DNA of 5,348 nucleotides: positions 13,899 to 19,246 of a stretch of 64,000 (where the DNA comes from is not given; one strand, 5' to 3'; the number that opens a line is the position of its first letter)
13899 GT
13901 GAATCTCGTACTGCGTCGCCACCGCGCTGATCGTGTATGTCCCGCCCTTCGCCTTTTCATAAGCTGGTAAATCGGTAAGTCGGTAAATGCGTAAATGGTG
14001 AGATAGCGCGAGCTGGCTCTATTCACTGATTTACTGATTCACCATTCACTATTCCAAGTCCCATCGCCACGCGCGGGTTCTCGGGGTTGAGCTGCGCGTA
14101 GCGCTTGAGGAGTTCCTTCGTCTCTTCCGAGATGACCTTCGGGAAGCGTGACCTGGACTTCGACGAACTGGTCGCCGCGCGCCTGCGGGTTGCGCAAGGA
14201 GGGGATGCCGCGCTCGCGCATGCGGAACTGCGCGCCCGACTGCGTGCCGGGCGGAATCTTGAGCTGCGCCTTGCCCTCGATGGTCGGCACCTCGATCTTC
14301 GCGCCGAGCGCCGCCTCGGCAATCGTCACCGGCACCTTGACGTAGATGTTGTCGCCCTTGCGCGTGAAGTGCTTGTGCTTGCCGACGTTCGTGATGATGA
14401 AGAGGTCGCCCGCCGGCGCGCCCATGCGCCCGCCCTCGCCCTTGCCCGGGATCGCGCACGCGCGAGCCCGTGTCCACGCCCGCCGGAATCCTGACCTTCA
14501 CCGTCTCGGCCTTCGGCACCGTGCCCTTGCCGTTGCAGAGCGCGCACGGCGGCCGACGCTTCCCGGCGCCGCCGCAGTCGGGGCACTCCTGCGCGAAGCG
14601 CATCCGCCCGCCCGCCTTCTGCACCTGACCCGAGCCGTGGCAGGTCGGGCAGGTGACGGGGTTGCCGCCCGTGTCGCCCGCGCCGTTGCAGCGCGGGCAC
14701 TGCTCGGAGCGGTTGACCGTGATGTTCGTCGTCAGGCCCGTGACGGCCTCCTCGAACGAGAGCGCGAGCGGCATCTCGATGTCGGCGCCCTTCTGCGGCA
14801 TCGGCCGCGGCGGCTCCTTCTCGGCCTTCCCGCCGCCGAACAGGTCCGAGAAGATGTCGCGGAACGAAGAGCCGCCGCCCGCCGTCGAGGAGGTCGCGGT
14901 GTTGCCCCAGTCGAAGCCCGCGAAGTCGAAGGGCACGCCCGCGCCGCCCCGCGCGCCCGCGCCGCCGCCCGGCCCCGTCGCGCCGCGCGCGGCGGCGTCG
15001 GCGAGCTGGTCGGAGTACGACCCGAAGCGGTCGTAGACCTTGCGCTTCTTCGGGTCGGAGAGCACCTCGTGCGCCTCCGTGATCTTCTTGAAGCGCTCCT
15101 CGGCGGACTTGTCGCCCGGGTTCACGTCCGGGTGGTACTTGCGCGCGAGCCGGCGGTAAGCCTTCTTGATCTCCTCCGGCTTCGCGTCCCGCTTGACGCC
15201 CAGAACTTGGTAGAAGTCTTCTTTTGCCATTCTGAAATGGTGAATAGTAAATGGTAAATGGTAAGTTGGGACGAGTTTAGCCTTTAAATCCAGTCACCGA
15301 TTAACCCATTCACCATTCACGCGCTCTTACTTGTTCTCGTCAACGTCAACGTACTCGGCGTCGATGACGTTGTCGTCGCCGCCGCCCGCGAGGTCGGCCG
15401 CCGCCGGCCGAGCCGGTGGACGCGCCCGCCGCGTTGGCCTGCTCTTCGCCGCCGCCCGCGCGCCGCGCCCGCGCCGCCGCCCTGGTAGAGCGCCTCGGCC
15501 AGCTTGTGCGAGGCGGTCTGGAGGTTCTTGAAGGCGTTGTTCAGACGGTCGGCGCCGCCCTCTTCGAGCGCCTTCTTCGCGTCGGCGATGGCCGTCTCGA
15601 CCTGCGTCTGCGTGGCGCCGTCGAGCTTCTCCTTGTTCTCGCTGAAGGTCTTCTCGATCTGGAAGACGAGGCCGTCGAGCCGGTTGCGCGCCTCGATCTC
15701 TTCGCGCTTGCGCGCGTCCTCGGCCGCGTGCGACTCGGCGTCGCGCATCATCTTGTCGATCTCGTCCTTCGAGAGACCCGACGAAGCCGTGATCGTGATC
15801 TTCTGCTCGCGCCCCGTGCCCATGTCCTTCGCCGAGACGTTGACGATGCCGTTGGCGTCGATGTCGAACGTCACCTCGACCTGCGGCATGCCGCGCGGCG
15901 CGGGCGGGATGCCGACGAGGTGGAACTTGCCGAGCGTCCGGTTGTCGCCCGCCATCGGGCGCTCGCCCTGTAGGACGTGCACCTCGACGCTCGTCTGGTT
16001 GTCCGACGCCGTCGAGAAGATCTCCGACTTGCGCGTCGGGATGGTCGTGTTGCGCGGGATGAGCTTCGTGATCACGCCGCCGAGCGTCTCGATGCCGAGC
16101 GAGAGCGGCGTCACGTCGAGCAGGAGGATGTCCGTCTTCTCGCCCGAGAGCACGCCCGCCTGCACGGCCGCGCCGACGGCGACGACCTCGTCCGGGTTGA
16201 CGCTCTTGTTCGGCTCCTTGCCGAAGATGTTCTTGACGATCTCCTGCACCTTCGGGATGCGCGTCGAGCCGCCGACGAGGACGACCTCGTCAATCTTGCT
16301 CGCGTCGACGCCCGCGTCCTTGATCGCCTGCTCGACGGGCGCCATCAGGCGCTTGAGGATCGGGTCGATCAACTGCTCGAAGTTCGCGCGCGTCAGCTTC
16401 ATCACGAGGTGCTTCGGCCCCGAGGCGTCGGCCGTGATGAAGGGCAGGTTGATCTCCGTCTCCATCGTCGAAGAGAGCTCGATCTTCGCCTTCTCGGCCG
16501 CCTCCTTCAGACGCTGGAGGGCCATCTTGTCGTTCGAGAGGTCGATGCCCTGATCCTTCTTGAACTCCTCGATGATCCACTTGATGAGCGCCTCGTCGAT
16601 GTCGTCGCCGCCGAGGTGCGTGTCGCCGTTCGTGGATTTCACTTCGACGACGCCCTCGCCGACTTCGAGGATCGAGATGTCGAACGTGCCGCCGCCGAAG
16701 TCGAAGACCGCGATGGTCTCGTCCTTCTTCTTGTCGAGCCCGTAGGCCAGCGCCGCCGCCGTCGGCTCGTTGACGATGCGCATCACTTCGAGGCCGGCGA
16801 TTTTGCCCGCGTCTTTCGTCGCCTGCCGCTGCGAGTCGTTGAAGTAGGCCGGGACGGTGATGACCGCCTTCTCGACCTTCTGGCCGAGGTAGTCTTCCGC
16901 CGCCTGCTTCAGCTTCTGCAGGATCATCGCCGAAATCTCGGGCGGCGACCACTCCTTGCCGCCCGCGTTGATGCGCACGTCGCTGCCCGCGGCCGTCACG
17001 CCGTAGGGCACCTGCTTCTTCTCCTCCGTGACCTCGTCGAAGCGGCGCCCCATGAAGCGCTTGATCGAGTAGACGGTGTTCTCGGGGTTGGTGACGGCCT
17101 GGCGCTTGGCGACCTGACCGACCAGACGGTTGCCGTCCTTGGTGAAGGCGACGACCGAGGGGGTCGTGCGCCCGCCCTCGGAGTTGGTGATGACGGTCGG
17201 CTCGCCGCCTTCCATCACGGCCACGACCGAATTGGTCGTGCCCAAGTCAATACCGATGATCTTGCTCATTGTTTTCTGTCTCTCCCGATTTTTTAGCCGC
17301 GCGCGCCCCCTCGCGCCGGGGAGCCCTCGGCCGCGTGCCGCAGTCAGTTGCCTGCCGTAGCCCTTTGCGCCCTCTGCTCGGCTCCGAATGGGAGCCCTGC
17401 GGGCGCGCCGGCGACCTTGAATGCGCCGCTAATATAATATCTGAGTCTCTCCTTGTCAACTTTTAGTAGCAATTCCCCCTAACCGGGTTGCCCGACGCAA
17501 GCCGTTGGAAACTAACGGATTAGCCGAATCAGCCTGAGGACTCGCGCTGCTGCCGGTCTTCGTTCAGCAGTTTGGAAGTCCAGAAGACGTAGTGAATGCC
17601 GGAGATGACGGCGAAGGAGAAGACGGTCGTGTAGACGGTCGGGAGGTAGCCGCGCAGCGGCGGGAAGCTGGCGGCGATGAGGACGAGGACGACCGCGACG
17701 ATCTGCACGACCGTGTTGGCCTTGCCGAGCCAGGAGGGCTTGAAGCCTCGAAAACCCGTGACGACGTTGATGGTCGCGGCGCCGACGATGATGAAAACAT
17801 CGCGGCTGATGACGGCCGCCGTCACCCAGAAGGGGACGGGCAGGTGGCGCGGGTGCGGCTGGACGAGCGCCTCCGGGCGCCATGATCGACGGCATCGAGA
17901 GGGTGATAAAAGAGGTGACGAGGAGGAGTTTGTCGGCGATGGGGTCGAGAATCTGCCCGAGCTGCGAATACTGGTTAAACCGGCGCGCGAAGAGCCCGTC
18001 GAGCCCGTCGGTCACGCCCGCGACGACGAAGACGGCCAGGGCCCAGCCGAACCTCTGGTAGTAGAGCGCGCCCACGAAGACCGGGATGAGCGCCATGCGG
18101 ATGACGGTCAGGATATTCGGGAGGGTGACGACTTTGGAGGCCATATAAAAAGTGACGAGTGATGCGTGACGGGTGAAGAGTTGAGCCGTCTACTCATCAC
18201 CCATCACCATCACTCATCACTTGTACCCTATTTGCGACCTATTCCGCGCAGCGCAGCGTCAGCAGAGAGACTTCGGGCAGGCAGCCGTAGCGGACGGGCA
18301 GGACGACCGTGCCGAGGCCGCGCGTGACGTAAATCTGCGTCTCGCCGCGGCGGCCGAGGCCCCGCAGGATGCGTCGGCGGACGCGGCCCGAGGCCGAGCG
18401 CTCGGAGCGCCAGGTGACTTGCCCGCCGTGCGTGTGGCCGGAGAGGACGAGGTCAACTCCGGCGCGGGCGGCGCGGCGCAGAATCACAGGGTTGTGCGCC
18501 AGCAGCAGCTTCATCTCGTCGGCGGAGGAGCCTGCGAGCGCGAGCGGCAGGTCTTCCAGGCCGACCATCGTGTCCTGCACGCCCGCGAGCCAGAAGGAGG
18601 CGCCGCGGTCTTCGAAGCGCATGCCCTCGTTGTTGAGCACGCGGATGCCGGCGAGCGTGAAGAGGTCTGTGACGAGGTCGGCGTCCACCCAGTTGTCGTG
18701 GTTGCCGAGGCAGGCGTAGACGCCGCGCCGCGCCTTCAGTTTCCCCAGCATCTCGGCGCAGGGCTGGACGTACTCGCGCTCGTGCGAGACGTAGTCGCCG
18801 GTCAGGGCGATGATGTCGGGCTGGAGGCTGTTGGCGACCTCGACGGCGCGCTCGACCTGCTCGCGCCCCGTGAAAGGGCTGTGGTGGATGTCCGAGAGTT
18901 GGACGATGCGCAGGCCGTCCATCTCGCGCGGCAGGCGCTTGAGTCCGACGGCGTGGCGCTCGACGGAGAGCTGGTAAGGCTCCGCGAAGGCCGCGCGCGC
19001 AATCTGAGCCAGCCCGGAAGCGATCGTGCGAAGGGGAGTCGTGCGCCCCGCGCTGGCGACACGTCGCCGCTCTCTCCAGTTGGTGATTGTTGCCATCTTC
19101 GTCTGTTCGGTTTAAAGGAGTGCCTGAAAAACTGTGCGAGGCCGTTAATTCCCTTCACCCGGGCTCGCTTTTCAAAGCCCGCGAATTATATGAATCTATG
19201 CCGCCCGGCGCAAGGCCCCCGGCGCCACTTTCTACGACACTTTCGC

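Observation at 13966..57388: Inverted arrays of stop-codon-containing heptamer 'words' occupy most gene junctions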

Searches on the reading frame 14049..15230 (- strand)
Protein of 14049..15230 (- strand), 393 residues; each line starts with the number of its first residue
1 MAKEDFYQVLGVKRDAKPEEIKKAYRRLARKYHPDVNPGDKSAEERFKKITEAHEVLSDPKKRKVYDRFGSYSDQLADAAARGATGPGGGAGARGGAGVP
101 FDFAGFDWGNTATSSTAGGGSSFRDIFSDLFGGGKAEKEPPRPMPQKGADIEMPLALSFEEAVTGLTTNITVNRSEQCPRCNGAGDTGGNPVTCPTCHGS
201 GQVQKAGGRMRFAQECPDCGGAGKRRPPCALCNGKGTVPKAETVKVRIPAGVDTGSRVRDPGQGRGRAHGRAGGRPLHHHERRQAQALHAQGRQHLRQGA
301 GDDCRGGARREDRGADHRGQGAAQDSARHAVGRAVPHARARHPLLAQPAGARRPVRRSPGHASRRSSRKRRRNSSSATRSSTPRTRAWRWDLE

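Call 6: search_protein_families(library=ncbifam, proteins=[window:14049-15230:-])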
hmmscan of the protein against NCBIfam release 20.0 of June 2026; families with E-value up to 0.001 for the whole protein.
window:14049-15230:- (393 aa): 15 families
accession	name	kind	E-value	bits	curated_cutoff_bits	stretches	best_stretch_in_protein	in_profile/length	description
TIGR02349.1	DnaJ_bact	equivalog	1.8e-78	264.5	377.2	1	5-273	1-248/354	molecular chaperone DnaJ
NF008035.0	PRK10767.1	subfamily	5.8e-71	239.5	338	1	1-271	1-239/374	molecular chaperone DnaJ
NF010872.0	PRK14279.1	equivalog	2e-68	231.3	556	1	3-274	8-274/394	molecular chaperone DnaJ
NF010894.0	PRK14301.1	equivalog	2.9e-58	197.7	548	2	120-274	90-245/373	chaperone protein DnaJ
NF010874.0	PRK14281.1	equivalog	9.2e-57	192.9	619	1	3-275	2-268/397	chaperone protein DnaJ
NF010871.0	PRK14278.1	equivalog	1.1e-53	182.4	502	2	4-93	3-87/378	molecular chaperone DnaJ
NF010885.0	PRK14292.1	equivalog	3.3e-52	177.7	585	1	5-271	3-242/371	chaperone protein DnaJ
NF010892.0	PRK14299.1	equivalog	7.4e-35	120.6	392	1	1-175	1-156/291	chaperone protein DnaJ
NF037946.1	terminal_TopJ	equivalog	2.2e-29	102.5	300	1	2-70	3-70/810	terminal organelle assembly protein TopJ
NF007618.0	PRK10266.1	equivalog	4.1e-28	98.7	403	1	3-71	3-70/306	curved DNA-binding protein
TIGR03835.1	termin_org_DnaJ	equivalog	1.8e-22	79.6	512.25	1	3-70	1-67/871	terminal organelle assembly protein TopJ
NF050028.1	CldAdptActJ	equivalog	4.4e-15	56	150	1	5-66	3-69/93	cold adaptation protein ActJcold adaptation protein ActJ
NF006948.0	PRK09430.1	equivalog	1.7e-06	27.9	162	1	4-36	200-232/267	co-chaperone DjlA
NF058604.1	RtpA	equivalog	2.2e-06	27.7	65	0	214-242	10-39/50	anti-TRAP protein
TIGR02642.1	phage_xxxx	hypoth_equivalog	6.8e-05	22.7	101.4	1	172-205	178-211/267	TIGR02642 family protein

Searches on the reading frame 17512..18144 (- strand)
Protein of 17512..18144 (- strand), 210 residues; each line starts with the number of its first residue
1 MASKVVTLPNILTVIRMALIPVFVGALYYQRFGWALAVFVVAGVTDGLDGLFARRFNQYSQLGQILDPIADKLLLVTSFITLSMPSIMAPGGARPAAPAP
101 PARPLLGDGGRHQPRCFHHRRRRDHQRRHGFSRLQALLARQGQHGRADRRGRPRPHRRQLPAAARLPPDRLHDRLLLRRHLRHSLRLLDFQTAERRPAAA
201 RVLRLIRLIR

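Call 6: search_protein_families(library=ncbifam, proteins=[window:17512-18144:-])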
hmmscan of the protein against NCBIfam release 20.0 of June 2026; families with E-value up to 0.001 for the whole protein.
window:17512-18144:- (210 aa): 9 families
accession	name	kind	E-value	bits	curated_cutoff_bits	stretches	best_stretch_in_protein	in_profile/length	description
NF053678.1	ClpnSynClsA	equivalog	1.5e-22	80.6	240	1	4-88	1-86/180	cardiolipin synthase ClsA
TIGR00560.1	pgsA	equivalog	1.7e-19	71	109.1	1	7-87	2-88/183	CDP-diacylglycerol--glycerol-3-phosphate 3-phosphatidyltransferase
NF008090.0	PRK10832.1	equivalog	7.4e-15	55.5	304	1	7-80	4-80/182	CDP-diacylglycerol--glycerol-3-phosphate 3-phosphatidyltransferase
NF040950.1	archin_ph_syn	equivalog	1e-07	32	180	1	4-82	21-100/191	archaetidylinositol phosphate synthase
TIGR04217.1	archae_ser_T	exception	1.2e-06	28.5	200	1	4-73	5-73/221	archaetidylserine synthase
TIGR00473.1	pssA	equivalog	1.1e-05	25.5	107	1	31-72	19-60/153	CDP-diacylglycerol--serine O-phosphatidyltransferase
NF045883.1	PIPSynth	equivalog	4.2e-05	23.3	170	1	5-80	27-97/197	phosphatidylinositol phosphate synthase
NF038086.1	anchor_synt_A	exception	0.00085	19.2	200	0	35-71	35-70/222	protein sorting system archaetidylserine synthase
NF041135.1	IPPtranDIPPsyn_Thcocales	equivalog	0.00086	18.4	580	0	8-83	251-325/419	bifunctional L-myo-inositol-1-phosphate cytidylyltransferase/CDP-L-myo-inositol myo-inositolphosphotransferase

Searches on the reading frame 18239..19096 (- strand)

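Call 6: search_protein_families(library=ncbifam, proteins=[window:18239-19096:-])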
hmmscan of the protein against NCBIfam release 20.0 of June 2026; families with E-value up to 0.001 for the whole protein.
window:18239-19096:- (285 aa): 3 families
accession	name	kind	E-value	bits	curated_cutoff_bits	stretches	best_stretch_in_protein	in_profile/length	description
NF008460.0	PRK11340.1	equivalog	5.5e-37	127.7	188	1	35-281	25-270/271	phosphodiesterase YaeI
NF033458.1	lipid_A_LpxG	equivalog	1.7e-31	109.7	350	2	26-134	9-118/321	UDP-2,3-diacylglucosamine diphosphatase LpxG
TIGR00040.1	yfcE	subfamily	2.8e-06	27.5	56.25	0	63-165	2-93/158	YfcE family phosphodiesterase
